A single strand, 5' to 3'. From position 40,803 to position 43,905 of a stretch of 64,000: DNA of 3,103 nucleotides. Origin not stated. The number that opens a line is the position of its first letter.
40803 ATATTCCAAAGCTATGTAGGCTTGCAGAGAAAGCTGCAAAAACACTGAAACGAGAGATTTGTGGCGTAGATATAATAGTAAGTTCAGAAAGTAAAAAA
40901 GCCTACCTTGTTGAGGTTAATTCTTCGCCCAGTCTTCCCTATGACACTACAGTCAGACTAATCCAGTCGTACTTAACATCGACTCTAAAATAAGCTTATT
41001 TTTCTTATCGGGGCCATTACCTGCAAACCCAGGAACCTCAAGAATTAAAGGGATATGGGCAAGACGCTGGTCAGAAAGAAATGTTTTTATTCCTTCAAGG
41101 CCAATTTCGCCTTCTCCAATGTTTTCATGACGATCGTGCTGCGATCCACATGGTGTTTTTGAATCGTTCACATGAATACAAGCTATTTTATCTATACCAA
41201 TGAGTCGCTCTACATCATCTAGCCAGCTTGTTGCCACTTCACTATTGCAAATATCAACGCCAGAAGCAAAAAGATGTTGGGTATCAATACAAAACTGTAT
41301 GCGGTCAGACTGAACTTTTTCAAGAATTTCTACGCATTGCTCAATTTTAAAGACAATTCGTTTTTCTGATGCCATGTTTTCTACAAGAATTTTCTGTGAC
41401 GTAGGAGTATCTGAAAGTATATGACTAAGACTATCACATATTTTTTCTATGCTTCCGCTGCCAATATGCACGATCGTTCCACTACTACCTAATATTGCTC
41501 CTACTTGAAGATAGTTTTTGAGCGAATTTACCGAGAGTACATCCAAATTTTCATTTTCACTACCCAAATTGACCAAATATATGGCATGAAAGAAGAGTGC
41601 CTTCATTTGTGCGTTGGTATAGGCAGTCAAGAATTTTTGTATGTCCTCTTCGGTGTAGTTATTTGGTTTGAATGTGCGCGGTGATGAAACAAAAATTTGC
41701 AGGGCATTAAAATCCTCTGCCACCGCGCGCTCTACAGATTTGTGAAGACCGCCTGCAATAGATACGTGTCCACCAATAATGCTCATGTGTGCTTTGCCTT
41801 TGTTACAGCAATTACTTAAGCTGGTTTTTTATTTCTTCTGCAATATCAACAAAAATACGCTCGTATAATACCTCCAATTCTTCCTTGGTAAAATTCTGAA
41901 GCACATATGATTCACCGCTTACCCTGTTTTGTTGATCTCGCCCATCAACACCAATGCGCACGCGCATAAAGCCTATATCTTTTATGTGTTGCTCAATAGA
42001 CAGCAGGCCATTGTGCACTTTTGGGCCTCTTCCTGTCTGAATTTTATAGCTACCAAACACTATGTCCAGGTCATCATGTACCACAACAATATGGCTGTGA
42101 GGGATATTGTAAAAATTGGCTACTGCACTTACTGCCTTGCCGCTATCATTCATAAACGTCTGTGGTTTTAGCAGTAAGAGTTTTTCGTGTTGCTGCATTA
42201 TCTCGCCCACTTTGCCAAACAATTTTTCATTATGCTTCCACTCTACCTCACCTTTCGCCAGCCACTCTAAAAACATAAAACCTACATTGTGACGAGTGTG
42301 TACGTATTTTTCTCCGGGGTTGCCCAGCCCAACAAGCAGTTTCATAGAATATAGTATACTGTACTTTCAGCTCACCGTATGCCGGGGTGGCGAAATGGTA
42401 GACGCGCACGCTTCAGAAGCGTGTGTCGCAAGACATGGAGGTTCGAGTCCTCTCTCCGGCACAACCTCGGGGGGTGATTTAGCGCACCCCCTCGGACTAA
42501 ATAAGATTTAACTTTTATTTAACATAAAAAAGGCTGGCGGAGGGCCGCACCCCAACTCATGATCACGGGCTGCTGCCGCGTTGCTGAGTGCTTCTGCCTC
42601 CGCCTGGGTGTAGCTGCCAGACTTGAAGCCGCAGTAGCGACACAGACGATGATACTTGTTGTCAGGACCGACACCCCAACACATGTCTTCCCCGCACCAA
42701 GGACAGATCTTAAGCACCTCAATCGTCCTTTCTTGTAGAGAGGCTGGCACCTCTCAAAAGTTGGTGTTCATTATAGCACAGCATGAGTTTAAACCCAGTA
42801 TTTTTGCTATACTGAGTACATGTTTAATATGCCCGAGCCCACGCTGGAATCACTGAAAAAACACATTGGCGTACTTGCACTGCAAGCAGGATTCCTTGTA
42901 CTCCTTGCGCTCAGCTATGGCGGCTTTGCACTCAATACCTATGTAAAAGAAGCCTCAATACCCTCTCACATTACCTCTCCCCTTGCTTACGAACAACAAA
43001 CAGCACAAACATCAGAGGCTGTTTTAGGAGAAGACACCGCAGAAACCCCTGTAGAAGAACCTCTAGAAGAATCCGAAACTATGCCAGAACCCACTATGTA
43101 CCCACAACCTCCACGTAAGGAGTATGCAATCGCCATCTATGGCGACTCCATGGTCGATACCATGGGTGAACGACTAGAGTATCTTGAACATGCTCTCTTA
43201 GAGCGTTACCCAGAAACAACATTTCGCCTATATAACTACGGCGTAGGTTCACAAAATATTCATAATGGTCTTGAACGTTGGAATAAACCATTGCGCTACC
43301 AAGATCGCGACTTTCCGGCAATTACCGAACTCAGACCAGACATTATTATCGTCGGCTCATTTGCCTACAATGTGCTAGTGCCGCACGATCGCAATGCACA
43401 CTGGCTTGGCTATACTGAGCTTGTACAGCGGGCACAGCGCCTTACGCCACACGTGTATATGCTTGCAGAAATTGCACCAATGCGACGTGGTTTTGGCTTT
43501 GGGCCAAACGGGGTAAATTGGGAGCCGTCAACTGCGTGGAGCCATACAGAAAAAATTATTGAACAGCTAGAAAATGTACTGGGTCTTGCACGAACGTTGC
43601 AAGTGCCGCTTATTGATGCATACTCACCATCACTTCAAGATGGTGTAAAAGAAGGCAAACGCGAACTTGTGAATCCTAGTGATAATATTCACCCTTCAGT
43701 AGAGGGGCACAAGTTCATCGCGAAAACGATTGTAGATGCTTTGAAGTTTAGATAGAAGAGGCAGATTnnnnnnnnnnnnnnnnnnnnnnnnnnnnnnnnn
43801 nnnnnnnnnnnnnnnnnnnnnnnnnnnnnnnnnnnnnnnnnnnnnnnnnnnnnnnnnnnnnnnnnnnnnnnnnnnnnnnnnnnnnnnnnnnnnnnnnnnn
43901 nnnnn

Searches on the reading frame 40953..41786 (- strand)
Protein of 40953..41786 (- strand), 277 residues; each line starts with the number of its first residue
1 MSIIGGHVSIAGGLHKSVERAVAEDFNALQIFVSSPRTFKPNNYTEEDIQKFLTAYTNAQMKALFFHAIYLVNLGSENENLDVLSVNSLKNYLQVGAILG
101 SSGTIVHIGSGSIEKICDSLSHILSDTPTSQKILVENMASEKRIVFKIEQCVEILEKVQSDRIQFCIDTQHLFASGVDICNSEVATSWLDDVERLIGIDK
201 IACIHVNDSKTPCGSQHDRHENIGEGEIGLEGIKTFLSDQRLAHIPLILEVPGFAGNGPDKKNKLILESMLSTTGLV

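Call 82: find_related_loci(query=window:40953-41786:-, collection=genome_contigs, flank=500)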
Query window:40953-41786:- (277 aa) in genome_contigs; peptide patterns used: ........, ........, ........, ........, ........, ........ (x = any residue, [..] = any of these).
53 stretches matched a pattern; 7 encode a relative of the query (tblastn E <= 1e-3); 7 distinct loci.
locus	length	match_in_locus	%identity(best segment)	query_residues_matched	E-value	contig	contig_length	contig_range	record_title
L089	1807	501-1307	74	3-271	6e-142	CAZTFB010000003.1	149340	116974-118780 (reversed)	MAG TPA_asm: uncultured Gammaproteobacteria bacterium isolate SRP329715_co1_107 genome assembly, contig: NODE_100_length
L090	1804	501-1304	74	4-271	2e-140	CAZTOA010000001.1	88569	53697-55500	MAG TPA_asm: uncultured Gammaproteobacteria bacterium isolate SRP292972_co2_75 genome assembly, contig: NODE_216_length_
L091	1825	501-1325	37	4-270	1e-57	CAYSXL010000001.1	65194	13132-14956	MAG TPA_asm: uncultured Candidatus Saccharibacteria bacterium isolate binchicken_co32_501 genome assembly, contig: NODE_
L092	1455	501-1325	39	4-270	4e-57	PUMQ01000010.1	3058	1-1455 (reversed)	MAG: Candidatus Nealsonbacteria bacterium isolate B1Sed10_223R1 B1-Sed10-C55733, whole genome shotgun sequence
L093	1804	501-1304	38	4-263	5e-57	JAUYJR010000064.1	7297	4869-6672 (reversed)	MAG: bacterium isolate C24_metabat.bin.158 C24_k141_696905, whole genome shotgun sequence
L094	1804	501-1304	37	4-263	3e-55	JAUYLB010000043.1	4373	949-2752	MAG: bacterium isolate C24_metabat.bin.233 C24_k141_396936, whole genome shotgun sequence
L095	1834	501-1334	38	4-272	2e-52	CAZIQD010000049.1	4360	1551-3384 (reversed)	MAG TPA_asm: uncultured Gammaproteobacteria bacterium isolate SRP319275_co1_349 genome assembly, contig: NODE_30536_leng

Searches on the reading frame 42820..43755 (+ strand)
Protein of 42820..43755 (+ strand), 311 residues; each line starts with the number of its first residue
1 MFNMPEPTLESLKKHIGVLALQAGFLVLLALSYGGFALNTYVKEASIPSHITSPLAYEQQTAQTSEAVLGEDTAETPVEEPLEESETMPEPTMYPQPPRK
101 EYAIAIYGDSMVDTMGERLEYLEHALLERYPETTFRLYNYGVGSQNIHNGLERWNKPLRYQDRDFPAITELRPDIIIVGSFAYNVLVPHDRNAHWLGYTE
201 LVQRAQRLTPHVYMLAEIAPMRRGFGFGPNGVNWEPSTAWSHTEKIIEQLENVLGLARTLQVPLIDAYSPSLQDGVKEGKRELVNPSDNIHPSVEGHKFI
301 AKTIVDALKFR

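Call 3: search_protein_families(library=pfam, proteins=[window:42820-43755:+], max_evalue=0.1)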
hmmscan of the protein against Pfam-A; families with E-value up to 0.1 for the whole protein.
window:42820-43755:+ (311 aa): 3 families
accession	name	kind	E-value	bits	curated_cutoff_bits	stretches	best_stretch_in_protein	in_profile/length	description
PF13472.12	Lipase_GDSL_2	-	6.7e-09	36.9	32.9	1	107-298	2-177/178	GDSL-like Lipase/Acylhydrolase family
PF00657.28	Lipase_GDSL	-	7e-05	23.5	23.6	1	230-303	139-207/208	GDSL-like Lipase/Acylhydrolase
PF04311.20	DUF459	-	0.074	12.8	27.2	0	267-306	159-196/197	Protein of unknown function (DUF459)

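Call 4: search_protein_families(library=ncbifam, proteins=[window:42820-43755:+], max_evalue=0.1)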
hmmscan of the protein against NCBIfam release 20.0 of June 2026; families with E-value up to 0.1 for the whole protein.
window:42820-43755:+ (311 aa): 1 family
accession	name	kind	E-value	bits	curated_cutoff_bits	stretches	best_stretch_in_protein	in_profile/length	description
NF043016.1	DigluglyOctase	equivalog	0.078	12.6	250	0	248-308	168-223/224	diglucosylglycerate octanoyltransferase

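Call 59: search_protein_families(library=padloc, proteins=[window:42820-43755:+], max_evalue=0.1)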
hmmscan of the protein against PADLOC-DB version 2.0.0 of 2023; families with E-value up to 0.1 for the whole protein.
window:42820-43755:+ (311 aa): 0 families
